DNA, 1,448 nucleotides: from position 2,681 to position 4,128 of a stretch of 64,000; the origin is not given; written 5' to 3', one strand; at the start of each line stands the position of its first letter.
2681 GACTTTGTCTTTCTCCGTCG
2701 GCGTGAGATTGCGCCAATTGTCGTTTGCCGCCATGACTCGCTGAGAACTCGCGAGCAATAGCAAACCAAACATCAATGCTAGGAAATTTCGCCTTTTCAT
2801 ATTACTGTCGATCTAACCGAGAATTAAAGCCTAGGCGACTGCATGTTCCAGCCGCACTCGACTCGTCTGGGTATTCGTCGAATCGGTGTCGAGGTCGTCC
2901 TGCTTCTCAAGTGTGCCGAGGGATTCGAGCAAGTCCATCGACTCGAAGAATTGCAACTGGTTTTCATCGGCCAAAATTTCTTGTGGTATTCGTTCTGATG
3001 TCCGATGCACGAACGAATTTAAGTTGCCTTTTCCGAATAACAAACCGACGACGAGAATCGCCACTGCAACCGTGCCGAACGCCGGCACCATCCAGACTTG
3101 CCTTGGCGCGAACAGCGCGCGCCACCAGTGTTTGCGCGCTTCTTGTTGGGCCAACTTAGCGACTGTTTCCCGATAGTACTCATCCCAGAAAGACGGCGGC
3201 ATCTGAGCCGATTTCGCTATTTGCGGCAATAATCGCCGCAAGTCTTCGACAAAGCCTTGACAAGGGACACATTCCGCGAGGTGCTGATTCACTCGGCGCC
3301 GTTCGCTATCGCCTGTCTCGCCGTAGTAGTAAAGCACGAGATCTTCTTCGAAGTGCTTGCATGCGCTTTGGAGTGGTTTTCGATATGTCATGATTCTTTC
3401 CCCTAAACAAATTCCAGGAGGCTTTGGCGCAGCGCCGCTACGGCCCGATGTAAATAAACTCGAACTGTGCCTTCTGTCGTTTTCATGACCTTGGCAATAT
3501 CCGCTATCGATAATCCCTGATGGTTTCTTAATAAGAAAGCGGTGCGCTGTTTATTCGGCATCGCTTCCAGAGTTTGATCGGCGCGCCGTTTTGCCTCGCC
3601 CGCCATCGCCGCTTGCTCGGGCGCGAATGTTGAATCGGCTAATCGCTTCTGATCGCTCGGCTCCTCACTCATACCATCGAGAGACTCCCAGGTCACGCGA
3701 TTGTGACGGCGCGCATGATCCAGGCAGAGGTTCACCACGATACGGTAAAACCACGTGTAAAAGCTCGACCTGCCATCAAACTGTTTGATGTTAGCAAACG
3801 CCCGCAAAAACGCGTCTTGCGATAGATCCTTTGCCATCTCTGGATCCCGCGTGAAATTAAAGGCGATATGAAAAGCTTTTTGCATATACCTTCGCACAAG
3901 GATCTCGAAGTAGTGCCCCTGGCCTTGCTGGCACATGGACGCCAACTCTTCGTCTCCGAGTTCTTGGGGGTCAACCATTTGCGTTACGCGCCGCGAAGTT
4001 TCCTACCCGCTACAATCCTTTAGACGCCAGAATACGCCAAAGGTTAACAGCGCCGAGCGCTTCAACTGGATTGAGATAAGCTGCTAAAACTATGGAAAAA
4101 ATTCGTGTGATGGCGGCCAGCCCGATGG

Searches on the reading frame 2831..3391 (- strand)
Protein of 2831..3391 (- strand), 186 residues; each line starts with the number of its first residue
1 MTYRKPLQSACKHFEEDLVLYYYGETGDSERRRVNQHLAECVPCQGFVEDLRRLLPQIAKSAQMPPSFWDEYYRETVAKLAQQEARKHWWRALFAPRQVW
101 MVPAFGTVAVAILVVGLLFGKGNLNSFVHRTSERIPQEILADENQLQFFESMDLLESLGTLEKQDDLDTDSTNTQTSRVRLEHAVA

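Call 32: search_protein_families(library=pfam, max_evalue=0.001, proteins=[window:2831-3391:-])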
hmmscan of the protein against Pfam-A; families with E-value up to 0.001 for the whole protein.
window:2831-3391:- (186 aa): 1 family
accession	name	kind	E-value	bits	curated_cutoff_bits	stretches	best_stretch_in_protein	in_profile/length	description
PF13490.11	zf-HC2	-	1e-07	32.3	22.2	1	11-45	1-35/35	Putative zinc-finger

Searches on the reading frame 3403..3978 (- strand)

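Call 32: search_protein_families(library=pfam, max_evalue=0.001, proteins=[window:3403-3978:-])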
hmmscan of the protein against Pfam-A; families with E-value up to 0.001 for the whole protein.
window:3403-3978:- (191 aa): 5 families
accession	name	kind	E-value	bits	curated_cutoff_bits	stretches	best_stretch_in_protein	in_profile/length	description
PF04542.20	Sigma70_r2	-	2.4e-19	69.4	24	1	27-94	1-70/71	Sigma-70 region 2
PF08281.18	Sigma70_r4_2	-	1.8e-15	56.7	25.7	1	132-183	3-54/54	Sigma-70, region 4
PF04545.22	Sigma70_r4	-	3.7e-08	33.2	24.1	1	137-185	2-50/50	Sigma-70, region 4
PF07638.17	Sigma70_ECF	-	5.1e-06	26.9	21.1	1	46-185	46-181/185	ECF sigma factor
PF22233.2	PhyR_sigma-like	-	0.00086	19.5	27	0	137-181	1-45/50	Response regulator PhyR, sigma-like domain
